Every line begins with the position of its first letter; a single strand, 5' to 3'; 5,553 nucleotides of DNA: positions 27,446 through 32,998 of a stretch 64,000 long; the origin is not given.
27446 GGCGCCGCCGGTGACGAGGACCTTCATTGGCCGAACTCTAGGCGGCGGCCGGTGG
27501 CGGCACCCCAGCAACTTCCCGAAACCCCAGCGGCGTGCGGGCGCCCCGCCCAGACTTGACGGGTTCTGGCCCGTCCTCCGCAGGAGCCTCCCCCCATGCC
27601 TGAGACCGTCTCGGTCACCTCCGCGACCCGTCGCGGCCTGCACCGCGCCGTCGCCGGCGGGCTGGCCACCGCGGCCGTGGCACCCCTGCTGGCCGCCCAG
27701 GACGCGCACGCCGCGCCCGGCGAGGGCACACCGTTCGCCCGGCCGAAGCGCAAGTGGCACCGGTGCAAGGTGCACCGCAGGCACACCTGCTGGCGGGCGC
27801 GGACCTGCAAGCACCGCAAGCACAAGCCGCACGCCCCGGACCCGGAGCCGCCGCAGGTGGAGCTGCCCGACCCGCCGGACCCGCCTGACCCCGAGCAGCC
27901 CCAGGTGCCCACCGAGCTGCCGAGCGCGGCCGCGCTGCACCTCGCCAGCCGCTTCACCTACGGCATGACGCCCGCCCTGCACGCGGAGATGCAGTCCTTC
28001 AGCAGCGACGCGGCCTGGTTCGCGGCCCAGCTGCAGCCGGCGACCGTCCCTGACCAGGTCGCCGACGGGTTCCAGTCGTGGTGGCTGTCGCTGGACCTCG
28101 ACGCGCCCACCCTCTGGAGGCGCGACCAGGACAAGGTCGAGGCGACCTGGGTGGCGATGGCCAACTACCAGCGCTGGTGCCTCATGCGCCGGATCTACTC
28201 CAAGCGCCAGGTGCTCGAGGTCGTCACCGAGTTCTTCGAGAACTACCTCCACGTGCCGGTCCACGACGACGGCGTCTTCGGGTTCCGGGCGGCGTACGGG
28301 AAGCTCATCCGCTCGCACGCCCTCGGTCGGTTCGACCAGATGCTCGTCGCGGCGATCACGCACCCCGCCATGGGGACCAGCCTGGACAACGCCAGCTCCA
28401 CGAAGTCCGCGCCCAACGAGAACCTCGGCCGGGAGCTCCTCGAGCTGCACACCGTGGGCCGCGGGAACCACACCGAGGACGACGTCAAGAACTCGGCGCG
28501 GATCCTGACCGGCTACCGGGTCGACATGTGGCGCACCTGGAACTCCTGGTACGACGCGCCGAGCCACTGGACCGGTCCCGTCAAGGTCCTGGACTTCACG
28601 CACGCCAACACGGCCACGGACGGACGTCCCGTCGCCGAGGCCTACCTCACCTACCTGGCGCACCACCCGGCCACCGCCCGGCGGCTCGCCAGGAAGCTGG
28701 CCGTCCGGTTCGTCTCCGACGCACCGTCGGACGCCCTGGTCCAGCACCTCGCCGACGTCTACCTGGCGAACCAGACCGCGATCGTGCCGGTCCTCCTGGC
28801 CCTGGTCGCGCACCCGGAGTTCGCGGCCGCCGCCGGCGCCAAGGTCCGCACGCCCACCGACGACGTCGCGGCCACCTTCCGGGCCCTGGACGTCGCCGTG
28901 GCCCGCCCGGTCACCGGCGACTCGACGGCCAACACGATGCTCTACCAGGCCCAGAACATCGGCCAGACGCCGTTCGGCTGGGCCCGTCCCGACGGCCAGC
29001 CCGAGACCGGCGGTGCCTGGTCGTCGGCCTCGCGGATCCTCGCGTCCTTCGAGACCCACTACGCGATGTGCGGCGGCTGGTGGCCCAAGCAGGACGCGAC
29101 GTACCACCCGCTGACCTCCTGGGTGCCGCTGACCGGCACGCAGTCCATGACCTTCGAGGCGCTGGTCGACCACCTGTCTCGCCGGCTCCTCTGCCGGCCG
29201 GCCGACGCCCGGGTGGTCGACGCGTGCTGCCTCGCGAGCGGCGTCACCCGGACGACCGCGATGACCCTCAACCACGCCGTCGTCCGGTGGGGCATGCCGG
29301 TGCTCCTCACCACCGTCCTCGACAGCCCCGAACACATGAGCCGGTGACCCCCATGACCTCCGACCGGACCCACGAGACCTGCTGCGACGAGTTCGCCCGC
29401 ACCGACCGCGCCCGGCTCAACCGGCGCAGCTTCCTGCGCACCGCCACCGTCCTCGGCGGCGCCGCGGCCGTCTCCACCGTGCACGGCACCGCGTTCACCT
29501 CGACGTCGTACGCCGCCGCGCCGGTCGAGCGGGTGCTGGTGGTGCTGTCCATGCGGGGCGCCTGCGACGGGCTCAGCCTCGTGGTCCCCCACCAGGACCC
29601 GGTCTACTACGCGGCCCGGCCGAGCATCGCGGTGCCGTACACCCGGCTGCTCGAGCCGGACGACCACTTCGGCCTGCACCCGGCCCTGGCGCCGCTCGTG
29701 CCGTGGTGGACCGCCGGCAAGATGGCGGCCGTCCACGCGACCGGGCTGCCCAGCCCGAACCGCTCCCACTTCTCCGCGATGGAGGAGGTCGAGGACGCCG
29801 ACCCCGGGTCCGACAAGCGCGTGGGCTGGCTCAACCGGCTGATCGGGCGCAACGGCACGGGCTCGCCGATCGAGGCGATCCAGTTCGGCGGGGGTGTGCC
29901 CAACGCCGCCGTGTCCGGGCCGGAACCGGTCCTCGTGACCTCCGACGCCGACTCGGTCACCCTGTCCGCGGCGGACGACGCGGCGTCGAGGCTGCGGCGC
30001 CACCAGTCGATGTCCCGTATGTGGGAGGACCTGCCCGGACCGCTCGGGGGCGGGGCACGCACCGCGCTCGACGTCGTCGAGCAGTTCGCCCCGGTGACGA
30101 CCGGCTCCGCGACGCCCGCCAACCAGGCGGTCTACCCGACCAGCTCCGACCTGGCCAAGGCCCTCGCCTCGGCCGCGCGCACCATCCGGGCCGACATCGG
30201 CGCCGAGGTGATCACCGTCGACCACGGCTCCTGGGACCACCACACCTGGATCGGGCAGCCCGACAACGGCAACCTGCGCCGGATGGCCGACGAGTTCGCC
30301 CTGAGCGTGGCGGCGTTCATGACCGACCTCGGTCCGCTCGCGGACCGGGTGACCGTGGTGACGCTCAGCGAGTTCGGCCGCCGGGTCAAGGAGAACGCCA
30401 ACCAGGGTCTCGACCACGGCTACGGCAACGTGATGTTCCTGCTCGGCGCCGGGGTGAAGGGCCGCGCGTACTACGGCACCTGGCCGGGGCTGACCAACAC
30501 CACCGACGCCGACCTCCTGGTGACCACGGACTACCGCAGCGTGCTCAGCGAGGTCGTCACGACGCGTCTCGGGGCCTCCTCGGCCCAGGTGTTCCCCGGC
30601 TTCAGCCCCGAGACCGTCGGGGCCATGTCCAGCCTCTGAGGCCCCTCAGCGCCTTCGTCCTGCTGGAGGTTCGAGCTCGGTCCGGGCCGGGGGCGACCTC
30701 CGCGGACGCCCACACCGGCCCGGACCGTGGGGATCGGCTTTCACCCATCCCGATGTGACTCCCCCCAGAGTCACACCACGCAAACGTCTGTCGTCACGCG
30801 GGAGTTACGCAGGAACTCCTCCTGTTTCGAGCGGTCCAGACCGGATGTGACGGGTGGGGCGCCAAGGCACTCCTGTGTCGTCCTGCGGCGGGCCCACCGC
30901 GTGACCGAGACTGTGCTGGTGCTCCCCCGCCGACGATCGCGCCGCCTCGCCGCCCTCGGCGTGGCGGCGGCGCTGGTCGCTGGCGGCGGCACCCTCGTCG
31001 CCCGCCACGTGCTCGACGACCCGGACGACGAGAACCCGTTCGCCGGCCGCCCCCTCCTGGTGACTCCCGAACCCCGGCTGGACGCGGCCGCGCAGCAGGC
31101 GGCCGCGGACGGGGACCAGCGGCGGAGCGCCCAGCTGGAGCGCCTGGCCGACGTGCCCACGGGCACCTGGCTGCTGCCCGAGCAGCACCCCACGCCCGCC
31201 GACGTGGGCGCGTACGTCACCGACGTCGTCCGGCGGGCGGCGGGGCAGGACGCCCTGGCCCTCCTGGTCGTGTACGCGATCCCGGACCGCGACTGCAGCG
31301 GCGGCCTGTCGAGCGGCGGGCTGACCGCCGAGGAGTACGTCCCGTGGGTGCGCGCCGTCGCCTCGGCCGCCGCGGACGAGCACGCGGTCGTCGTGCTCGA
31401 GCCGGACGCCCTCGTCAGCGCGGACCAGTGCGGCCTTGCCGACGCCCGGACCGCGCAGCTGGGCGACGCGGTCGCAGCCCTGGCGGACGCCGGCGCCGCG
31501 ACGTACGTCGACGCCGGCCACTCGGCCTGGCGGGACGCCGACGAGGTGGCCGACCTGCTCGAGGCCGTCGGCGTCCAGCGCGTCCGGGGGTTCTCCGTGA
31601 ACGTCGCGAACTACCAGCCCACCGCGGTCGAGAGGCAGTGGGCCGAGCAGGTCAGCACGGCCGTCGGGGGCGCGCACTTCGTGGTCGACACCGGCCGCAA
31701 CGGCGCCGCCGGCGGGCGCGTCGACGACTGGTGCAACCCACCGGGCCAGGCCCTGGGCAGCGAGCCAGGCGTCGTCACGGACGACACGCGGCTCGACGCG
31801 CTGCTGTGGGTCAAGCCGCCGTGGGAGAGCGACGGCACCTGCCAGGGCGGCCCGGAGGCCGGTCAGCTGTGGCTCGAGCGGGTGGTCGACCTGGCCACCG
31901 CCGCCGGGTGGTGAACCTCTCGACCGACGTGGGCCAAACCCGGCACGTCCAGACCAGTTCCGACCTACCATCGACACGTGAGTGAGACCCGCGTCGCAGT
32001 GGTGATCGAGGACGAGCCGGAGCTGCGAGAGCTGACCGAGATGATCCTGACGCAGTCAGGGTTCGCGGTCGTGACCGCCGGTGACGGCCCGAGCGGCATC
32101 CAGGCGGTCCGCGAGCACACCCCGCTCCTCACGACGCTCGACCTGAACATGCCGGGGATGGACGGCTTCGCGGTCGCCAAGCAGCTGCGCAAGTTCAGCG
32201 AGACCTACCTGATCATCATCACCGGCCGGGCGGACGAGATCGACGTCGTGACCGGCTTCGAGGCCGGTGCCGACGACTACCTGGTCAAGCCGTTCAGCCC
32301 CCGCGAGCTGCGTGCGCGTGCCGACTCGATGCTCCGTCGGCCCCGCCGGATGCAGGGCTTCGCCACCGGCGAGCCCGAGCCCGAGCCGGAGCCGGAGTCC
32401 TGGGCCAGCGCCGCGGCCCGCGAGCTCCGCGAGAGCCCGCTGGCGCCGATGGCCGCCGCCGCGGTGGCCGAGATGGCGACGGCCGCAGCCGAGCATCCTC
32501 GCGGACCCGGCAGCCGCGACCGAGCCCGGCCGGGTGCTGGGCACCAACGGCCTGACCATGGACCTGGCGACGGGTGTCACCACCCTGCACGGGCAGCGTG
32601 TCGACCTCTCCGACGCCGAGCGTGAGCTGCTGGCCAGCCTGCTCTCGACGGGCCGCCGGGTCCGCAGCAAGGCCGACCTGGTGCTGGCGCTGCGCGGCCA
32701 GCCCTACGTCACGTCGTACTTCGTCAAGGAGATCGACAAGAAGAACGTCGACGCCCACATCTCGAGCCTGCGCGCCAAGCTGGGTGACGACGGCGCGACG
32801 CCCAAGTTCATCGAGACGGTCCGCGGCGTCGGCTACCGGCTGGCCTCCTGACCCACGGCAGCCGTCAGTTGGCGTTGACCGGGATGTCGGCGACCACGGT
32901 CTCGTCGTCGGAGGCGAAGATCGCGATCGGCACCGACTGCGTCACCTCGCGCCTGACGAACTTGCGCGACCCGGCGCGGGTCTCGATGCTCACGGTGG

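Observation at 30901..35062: Candidate undescribed beta-glycan synthesis cassette: processive GT2 + lipoprotein facing GH6 + response regulator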

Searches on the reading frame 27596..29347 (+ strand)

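Call 9: search_protein_families(library=pfam, proteins=[window:27596-29347:+], max_evalue=0.01)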
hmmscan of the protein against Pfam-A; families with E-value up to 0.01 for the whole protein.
window:27596-29347:+ (583 aa): 1 family
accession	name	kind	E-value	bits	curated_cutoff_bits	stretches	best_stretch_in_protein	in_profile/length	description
PF08811.16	DUF1800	-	9.6e-97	325.2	26.1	1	115-581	1-418/419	Protein of unknown function (DUF1800)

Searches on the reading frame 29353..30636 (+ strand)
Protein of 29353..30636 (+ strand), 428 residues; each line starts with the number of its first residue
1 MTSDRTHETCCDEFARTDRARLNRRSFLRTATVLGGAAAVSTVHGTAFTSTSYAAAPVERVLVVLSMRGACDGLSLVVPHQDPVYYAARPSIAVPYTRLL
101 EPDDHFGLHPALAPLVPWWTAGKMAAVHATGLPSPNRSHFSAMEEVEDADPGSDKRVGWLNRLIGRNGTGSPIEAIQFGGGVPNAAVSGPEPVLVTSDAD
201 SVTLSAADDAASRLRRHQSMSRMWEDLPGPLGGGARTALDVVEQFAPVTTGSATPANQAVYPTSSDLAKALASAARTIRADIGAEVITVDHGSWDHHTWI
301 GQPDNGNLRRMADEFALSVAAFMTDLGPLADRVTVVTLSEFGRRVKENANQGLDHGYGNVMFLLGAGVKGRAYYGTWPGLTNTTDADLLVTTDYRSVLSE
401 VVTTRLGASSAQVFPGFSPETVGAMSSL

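Call 9: search_protein_families(library=pfam, proteins=[window:29353-30636:+], max_evalue=0.01)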
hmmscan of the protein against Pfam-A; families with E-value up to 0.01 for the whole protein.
seq(428 aa): 2 families
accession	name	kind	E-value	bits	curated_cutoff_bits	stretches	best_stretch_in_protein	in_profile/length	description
PF07394.17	DUF1501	-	3.6e-30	105.8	27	1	62-387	4-346/390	Protein of unknown function (DUF1501)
PF10518.14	TAT_signal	-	0.0016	18.8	22.7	1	22-40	2-20/21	TAT (twin-arginine translocation) pathway signal sequence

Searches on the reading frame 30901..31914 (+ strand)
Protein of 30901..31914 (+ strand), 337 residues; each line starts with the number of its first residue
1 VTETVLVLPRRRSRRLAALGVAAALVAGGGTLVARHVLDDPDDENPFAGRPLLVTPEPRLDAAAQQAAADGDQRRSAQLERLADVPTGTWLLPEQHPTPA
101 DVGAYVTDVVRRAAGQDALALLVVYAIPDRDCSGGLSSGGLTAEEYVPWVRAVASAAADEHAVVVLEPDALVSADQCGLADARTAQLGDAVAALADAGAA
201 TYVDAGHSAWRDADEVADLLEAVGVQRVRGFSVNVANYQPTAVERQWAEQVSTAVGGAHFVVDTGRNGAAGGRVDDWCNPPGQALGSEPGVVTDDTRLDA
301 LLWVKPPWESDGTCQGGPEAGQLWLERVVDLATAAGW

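Call 9: search_protein_families(library=pfam, proteins=[window:30901-31911:+], max_evalue=0.01)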
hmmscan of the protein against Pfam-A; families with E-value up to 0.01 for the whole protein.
seq(337 aa): 1 family
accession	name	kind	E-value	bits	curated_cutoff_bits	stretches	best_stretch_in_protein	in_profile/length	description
PF01341.22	Glyco_hydro_6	-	9.5e-58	196.8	27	1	63-317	5-300/305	Glycosyl hydrolases family 6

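Call 10: search_protein_families(library=ncbifam, proteins=[window:30901-31914:+], max_evalue=0.01)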
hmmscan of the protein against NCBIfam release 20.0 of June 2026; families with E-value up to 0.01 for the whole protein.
window:30901-31914:+ (337 aa): 0 families

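Call 26: search_solved_structures(query=window:30901-31914:+, max_evalue=0.00001, show_alignments=2)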
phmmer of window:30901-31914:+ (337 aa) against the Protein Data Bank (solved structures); distinct sequences matched with E-value up to 0.00001: 45.
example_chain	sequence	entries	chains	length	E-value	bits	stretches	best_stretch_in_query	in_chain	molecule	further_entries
1uoz_A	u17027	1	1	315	2e-55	191.4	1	44-336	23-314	PUTATIVE CELLULASE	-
1up0_A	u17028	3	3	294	4.2e-55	190.3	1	45-336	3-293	PUTATIVE CELLULASE CEL6 | CELA1 PROTEIN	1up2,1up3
6fao_A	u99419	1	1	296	1.1e-43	152.7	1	57-335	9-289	Glycoside hydrolase family 6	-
1tml_A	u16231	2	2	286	2.3e-36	128.7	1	60-331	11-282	ENDO-1,4-BETA-D-GLUCANASE | ENDOGLUCANASE E-2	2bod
2boe_X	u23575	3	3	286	5e-35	124.3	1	60-331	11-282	ENDOGLUCANASE E-2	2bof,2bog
1dys_A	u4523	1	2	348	4.4e-28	101.5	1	44-333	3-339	ENDOGLUCANASE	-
5jx5_A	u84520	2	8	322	1.5e-26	96.4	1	80-318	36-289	Glucanase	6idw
3rpt_X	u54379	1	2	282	6.2e-26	94.4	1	60-332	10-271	Endoglucanase E-2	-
3ru8_X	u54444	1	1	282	2.1e-24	89.4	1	61-332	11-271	Epitope Scaffold 2bodx43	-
8wx6_A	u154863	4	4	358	4e-24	88.5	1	44-316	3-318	Glucanase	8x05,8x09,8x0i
8wwt_A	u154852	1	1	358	6.9e-24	87.7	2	44-239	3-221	Glucanase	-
3vog_A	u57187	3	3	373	8.2e-24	87.4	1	41-315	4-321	Cellobiohydrolase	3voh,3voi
8wy2_A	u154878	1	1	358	9.4e-24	87.2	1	44-316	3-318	Glucanase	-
8ymv_A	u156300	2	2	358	1e-23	87.2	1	44-316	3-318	Glucanase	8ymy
8wxc_A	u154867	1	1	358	1.4e-23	86.7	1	44-316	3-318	Glucanase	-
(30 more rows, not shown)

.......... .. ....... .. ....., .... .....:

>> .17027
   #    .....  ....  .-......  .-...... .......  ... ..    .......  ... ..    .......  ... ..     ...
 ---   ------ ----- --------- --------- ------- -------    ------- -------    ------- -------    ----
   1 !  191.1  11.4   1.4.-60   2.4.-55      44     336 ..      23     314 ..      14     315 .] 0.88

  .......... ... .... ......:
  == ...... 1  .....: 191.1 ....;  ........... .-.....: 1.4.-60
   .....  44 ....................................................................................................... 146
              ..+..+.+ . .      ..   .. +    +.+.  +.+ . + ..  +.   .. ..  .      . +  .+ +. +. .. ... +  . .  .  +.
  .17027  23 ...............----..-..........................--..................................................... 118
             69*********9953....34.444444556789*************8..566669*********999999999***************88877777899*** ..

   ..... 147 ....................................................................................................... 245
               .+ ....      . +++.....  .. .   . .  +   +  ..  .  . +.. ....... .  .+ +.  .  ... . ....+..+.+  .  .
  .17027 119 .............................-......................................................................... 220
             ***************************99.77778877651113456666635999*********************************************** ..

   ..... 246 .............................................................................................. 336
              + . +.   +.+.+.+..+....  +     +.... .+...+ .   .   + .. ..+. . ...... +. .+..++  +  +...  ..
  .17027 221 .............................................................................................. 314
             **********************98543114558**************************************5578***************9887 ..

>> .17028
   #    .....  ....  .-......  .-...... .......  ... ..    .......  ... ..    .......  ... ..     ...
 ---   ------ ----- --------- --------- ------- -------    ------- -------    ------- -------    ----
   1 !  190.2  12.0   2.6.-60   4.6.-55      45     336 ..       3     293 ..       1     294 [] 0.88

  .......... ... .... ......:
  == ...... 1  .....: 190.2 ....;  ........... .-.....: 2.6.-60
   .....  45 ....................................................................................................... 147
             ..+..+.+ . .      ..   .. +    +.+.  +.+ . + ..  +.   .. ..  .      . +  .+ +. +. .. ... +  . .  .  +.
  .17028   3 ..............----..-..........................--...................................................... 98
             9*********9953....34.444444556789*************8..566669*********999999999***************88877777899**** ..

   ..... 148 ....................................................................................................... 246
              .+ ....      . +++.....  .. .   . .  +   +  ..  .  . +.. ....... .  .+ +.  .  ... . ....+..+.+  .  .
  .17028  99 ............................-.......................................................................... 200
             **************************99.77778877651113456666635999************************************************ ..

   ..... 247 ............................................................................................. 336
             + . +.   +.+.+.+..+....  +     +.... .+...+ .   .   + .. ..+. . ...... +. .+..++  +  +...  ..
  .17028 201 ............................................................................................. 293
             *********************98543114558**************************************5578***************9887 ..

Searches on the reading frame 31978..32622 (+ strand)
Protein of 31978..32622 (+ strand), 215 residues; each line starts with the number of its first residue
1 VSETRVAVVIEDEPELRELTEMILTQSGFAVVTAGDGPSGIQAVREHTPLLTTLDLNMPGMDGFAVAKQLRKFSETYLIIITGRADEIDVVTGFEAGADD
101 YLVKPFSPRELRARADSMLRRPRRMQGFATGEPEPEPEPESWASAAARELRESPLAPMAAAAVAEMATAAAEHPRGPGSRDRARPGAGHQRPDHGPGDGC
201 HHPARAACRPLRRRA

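Call 9: search_protein_families(library=pfam, proteins=[window:31978-32622:+], max_evalue=0.01)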
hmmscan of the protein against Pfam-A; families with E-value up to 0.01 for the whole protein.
seq(215 aa): 1 family
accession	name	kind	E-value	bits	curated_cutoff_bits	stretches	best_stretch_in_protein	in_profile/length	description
PF00072.30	Response_reg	-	2.9e-27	95.5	30.2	1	8-115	2-110/111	Response regulator receiver domain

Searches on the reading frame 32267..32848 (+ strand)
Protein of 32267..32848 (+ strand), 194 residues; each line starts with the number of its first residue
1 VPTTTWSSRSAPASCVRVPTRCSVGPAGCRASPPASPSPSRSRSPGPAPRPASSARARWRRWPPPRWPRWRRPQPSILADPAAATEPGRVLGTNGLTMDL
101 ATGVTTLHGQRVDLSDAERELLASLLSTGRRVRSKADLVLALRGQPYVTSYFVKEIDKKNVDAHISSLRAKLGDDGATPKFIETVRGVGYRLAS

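Call 9: search_protein_families(library=pfam, proteins=[window:32267-32848:+], max_evalue=0.01)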
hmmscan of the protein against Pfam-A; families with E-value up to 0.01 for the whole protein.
seq(194 aa): 1 family
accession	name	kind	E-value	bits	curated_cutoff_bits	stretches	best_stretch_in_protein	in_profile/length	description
PF00486.34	Trans_reg_C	-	1e-16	61.2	26.2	1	109-192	1-77/77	Transcriptional regulatory protein, C terminal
